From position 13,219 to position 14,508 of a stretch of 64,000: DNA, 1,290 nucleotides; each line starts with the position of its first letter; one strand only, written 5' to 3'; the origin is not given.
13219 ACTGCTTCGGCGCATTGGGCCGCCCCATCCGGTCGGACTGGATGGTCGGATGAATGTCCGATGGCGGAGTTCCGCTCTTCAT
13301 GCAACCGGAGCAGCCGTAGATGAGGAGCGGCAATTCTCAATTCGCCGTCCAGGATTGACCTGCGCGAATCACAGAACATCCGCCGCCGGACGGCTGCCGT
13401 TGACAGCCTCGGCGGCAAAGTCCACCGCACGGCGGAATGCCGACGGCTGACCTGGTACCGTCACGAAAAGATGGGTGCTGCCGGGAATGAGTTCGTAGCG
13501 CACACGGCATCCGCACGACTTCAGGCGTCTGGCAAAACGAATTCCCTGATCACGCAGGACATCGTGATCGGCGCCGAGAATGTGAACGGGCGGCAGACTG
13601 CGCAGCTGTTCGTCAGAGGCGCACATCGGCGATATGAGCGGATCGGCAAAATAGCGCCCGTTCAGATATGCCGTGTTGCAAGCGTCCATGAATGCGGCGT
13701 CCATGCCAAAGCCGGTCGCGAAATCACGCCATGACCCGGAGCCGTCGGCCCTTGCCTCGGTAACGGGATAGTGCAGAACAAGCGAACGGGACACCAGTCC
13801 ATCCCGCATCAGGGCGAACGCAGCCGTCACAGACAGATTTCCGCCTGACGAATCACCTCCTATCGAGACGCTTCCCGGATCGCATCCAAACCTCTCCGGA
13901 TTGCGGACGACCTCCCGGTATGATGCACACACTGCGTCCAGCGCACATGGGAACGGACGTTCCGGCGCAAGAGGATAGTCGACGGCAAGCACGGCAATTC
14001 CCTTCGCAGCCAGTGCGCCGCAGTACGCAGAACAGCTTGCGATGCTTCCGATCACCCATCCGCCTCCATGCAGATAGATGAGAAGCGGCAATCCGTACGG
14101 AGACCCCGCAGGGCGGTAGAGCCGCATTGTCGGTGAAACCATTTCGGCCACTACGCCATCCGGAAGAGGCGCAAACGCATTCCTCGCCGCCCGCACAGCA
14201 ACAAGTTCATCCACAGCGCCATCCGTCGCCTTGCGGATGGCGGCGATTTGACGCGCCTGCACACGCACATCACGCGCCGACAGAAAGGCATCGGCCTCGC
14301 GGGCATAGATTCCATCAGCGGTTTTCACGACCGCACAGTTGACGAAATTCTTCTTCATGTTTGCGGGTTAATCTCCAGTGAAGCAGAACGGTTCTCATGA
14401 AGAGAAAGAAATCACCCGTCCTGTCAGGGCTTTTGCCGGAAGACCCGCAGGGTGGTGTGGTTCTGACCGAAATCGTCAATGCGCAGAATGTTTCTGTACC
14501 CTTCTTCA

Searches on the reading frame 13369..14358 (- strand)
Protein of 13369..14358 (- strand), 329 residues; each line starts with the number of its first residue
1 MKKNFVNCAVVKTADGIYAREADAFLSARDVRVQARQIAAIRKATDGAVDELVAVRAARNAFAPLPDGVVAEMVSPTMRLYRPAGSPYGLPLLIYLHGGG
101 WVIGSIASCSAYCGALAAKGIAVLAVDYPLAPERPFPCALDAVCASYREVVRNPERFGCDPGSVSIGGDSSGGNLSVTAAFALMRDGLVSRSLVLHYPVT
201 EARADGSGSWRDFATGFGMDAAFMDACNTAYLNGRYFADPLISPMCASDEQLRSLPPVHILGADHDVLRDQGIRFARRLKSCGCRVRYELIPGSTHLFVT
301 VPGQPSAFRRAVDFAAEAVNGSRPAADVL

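Call 6: search_protein_families(library=pfam, proteins=[window:13369-14358:-], max_evalue=0.01)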
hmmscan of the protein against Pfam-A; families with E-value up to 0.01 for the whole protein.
window:13369-14358:- (329 aa): 4 families
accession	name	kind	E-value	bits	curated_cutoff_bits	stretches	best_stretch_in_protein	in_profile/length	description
PF07859.19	Abhydrolase_3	-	4.2e-52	177.4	25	1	93-299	1-209/210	alpha/beta hydrolase fold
PF20434.5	BD-FAE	-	4e-14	53.1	26.8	1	79-181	2-108/215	BD-FAE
PF00135.34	COesterase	-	0.00025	20.6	27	0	150-191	171-212/515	Carboxylesterase family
PF00326.27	Peptidase_S9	-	0.0059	16.5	22.6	0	159-320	61-211/213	Prolyl oligopeptidase family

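Call 7: search_protein_families(library=ncbifam, proteins=[window:13369-14358:-], max_evalue=0.01)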
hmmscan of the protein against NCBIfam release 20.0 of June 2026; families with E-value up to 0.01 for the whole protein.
window:13369-14358:- (329 aa): 11 families
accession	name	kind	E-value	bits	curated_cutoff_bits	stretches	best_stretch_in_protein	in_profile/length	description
NF058653.1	LipP1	equivalog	5.4e-54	183.1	350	1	36-316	21-297/300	LipP1 family hormone-sensitive lipase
NF033149.0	CHL_hydrolase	equivalog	1.2e-38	132.8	500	1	77-300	62-286/310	chloramphenicol hydrolase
NF058651.1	GESAG_HSLs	subfamily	1.2e-30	106.6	430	1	48-300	23-272/296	GESAG motif subfamily hormone-sensitive lipase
NF007547.0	PRK10162.1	equivalog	3.5e-27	95.2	389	1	77-299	73-295/321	acetyl esterase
NF058650.1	GCSAG_HSLs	subfamily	3.7e-23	82.6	410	1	67-306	66-297/314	GCSAG motif subfamily hormone-sensitive lipase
NF058649.1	GTSAG_HSLs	subfamily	8.3e-23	81.3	380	1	20-301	22-291/312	GTSAG motif subfamily hormone-sensitive lipase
NF058665.1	HaHSL_fam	equivalog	3e-07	30.1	320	1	77-179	50-144/260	hormone-sensitive lipase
NF052352.1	TriaclglyLipLipYMycb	equivalog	6.3e-07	28.9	450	1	163-301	258-380/397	triacylglycerol lipase LipY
TIGR03502.1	lipase_Pla1_cef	subfamily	7.9e-06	24.3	383.9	1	65-150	421-503/790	VolA/Pla-1 family phospholipase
NF052354.1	EstLipQMycob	equivalog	4.5e-05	22.2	700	1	90-182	165-258/418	esterase LipQ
NF050058.1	e_dPHAscl_type1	hypoth_equivalog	0.0014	18.1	150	0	76-124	8-56/276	extracellular catalytic domain type 1 short-chain-length polyhydroxyalkanoate depolymerase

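Call 23: find_encoding_contigs(protein=window:13369-14358:-, flank=4000, max_places=10)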
Protein window:13369-14358:- (329 aa): 8 contigs read that carry it; 7 places shown.
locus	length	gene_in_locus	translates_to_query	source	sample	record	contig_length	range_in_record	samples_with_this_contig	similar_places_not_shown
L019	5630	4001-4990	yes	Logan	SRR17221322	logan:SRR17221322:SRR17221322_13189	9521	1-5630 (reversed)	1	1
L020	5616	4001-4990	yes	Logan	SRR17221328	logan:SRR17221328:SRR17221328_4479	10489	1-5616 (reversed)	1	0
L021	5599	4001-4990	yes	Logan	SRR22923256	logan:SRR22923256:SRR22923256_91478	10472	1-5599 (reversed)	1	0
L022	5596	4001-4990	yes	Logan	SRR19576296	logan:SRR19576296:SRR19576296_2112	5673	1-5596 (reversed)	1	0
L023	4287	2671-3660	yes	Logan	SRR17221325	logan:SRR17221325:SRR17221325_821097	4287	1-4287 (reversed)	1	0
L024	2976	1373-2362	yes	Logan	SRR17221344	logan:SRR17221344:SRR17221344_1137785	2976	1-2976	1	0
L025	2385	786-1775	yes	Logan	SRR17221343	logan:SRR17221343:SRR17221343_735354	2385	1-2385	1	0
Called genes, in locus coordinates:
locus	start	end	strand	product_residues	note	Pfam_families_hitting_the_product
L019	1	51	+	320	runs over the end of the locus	PF00579:tRNA-synt_1b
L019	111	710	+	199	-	PF01330:RuvA_N, PF00633:HHH (faint), PF14520:HHH_5, PF07499:RuvA_C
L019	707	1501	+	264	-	PF13277:YmdB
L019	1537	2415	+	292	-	PF00702:Hydrolase, PF08282:Hydrolase_3, PF12710:HAD (faint), PF05116:S6PP (weak)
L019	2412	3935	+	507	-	-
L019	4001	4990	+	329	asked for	PF20434:BD-FAE, PF07859:Abhydrolase_3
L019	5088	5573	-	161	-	-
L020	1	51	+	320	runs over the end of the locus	PF00579:tRNA-synt_1b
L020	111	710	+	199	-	PF01330:RuvA_N, PF00633:HHH (faint), PF14520:HHH_5, PF07499:RuvA_C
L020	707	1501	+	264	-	PF13277:YmdB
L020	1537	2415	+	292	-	PF00702:Hydrolase, PF08282:Hydrolase_3, PF12710:HAD (faint), PF05116:S6PP (weak)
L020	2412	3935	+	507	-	-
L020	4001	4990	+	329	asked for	PF20434:BD-FAE, PF07859:Abhydrolase_3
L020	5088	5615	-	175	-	?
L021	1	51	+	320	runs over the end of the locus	PF00579:tRNA-synt_1b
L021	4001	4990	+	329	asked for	PF20434:BD-FAE, PF07859:Abhydrolase_3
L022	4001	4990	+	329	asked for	PF20434:BD-FAE, PF07859:Abhydrolase_3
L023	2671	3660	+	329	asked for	PF20434:BD-FAE, PF07859:Abhydrolase_3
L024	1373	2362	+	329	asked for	PF20434:BD-FAE, PF07859:Abhydrolase_3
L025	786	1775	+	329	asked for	PF20434:BD-FAE, PF07859:Abhydrolase_3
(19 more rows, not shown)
